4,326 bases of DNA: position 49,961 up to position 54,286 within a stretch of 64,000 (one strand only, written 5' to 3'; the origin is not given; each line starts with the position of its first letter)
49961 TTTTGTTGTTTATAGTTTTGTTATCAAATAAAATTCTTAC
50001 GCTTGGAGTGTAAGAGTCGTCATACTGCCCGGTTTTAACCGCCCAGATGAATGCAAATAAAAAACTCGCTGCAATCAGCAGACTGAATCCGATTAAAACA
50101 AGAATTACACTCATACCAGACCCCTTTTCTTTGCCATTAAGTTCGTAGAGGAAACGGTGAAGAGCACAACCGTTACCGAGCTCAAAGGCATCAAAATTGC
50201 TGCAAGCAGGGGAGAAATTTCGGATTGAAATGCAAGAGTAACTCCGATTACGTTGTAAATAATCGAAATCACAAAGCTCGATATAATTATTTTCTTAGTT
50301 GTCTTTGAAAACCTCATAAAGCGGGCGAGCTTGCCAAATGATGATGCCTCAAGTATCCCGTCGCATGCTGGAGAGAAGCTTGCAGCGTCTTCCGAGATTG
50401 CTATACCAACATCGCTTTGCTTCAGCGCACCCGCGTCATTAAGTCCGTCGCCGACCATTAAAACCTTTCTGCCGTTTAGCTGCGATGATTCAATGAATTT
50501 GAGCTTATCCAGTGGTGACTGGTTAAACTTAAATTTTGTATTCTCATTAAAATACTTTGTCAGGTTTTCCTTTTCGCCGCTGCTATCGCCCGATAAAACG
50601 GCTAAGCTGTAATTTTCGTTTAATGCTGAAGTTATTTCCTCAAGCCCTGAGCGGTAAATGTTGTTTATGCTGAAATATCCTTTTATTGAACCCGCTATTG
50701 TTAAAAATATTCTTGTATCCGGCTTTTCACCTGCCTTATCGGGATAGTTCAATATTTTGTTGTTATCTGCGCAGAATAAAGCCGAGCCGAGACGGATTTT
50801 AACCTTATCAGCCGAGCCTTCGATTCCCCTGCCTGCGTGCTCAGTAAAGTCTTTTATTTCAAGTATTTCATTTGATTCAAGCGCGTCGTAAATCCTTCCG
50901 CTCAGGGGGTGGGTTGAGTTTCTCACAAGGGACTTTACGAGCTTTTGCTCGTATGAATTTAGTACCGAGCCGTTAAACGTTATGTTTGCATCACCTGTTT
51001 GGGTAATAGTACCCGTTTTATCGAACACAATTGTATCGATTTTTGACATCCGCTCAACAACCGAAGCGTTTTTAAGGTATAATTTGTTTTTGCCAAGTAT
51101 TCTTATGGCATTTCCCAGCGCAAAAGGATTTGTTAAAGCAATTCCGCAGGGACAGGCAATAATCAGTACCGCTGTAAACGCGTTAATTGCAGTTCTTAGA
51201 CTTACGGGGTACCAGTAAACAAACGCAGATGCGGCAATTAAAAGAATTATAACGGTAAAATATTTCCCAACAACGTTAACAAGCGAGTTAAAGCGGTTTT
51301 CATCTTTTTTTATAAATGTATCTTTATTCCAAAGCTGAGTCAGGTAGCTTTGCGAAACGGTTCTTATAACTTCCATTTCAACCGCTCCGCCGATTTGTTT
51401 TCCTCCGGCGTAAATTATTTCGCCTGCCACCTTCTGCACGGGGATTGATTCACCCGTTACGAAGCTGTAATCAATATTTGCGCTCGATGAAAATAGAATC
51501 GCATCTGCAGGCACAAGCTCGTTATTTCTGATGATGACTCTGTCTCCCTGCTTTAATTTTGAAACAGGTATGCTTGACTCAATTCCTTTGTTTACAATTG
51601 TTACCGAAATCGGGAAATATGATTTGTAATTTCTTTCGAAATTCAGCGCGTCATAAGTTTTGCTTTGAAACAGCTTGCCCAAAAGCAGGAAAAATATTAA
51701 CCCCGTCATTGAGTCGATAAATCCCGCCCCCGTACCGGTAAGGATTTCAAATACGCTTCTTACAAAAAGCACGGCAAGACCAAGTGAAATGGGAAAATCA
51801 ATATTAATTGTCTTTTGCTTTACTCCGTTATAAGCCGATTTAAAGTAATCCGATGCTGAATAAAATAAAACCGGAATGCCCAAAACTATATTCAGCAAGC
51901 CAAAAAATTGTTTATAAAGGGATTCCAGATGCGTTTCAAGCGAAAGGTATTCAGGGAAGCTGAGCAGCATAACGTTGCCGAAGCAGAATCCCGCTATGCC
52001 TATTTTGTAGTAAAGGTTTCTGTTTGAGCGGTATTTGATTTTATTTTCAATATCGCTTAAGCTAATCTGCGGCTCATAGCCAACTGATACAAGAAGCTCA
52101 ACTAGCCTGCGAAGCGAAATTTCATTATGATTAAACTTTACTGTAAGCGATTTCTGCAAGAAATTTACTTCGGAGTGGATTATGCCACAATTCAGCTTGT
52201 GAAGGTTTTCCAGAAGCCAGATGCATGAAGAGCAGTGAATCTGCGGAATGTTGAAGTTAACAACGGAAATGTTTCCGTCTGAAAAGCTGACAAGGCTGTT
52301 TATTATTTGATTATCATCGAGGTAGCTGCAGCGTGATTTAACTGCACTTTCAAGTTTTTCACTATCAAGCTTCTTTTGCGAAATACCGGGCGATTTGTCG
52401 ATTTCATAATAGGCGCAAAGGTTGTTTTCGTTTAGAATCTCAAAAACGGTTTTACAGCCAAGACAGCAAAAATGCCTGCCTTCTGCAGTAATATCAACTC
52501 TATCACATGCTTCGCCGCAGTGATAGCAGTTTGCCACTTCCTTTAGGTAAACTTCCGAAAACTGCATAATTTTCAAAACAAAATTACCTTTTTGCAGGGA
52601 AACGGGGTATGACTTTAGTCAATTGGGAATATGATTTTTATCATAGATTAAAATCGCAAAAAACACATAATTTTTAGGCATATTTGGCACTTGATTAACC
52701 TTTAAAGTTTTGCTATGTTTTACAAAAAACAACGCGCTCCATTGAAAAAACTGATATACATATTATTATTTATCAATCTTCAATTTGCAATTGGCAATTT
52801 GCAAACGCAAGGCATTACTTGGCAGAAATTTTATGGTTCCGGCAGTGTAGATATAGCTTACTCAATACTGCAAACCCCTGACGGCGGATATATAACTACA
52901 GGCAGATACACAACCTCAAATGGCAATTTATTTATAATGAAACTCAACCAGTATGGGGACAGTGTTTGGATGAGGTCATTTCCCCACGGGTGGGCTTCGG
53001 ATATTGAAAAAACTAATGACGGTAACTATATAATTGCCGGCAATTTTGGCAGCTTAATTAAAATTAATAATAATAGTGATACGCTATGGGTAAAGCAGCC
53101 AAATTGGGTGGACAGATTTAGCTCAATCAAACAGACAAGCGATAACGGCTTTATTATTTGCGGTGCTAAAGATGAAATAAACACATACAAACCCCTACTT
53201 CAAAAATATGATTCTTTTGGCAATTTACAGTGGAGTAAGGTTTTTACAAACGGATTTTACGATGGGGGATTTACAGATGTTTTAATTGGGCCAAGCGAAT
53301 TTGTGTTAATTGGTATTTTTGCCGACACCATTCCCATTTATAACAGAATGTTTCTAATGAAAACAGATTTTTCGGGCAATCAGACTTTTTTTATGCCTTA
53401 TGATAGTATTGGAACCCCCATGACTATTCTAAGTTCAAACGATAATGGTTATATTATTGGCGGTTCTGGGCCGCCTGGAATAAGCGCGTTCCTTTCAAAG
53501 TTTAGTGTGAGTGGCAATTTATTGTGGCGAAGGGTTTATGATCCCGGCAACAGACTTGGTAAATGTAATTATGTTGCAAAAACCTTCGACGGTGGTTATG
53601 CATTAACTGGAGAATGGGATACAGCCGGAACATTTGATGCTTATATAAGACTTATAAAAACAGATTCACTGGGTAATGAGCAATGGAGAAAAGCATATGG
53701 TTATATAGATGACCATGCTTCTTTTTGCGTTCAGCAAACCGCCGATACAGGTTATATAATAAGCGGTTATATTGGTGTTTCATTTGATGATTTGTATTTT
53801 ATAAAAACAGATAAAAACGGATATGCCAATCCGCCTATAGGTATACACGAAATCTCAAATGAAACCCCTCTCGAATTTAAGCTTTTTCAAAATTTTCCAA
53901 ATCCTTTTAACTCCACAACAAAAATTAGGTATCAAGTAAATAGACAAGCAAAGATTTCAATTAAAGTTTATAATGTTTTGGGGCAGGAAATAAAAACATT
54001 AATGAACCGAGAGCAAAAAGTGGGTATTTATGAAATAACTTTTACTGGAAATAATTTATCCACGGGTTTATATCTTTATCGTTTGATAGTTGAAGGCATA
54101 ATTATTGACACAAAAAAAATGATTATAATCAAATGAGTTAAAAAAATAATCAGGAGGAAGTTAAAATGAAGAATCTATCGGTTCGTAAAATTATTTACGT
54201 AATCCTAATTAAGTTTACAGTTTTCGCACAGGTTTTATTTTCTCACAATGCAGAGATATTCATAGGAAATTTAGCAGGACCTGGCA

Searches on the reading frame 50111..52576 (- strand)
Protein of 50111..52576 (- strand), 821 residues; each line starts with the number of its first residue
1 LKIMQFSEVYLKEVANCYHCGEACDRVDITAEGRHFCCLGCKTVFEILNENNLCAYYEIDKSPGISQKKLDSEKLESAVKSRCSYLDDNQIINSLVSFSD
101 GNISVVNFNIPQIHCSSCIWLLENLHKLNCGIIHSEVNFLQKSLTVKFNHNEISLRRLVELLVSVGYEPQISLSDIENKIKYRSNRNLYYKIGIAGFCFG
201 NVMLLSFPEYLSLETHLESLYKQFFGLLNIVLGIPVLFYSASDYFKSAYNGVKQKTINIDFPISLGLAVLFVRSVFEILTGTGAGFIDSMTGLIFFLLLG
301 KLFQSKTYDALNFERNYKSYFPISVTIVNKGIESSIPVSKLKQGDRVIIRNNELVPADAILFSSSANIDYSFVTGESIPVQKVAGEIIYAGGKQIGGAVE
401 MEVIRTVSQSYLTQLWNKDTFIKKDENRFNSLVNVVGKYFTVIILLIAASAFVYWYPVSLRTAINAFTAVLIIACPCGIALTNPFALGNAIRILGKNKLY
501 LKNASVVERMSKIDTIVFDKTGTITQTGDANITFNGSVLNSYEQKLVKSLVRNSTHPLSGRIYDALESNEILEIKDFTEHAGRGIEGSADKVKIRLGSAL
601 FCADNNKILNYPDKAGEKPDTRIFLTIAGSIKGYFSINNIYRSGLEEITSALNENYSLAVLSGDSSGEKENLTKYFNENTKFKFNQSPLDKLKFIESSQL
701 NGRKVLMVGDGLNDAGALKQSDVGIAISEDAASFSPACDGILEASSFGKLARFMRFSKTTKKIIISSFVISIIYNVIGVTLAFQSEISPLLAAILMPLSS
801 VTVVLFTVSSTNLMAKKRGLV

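Call 11: search_protein_families(library=pfam, proteins=[window:50111-52576:-])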
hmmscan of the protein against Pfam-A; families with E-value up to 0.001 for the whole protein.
window:50111-52576:- (821 aa): 4 families
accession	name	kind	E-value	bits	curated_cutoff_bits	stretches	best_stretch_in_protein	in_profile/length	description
PF00122.25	E1-E2_ATPase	-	1e-38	133.1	28.1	1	322-496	4-180/181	E1-E2 ATPase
PF00702.32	Hydrolase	-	7e-18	66.1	26.4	1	513-721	1-190/191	haloacid dehalogenase-like hydrolase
PF12156.14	ATPase-cat_bd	-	1.8e-12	48.3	27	1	16-98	1-84/86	Putative metal-binding domain of cation transport ATPase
PF00403.32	HMA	-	0.00014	22.6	24.8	1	108-168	2-62/62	Heavy-metal-associated domain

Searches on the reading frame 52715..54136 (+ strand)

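Call 11: search_protein_families(library=pfam, proteins=[window:52715-54136:+])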
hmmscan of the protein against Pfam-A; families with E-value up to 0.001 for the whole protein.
window:52715-54136:+ (473 aa): 2 families
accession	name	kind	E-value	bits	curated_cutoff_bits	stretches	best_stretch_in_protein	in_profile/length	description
PF18962.6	Por_Secre_tail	-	5.9e-08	33.3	27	1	394-471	2-75/75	Secretion system C-terminal sorting domain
PF13418.12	Kelch_4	-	0.00014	22.2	21.6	0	241-274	11-44/49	Galactose oxidase, central domain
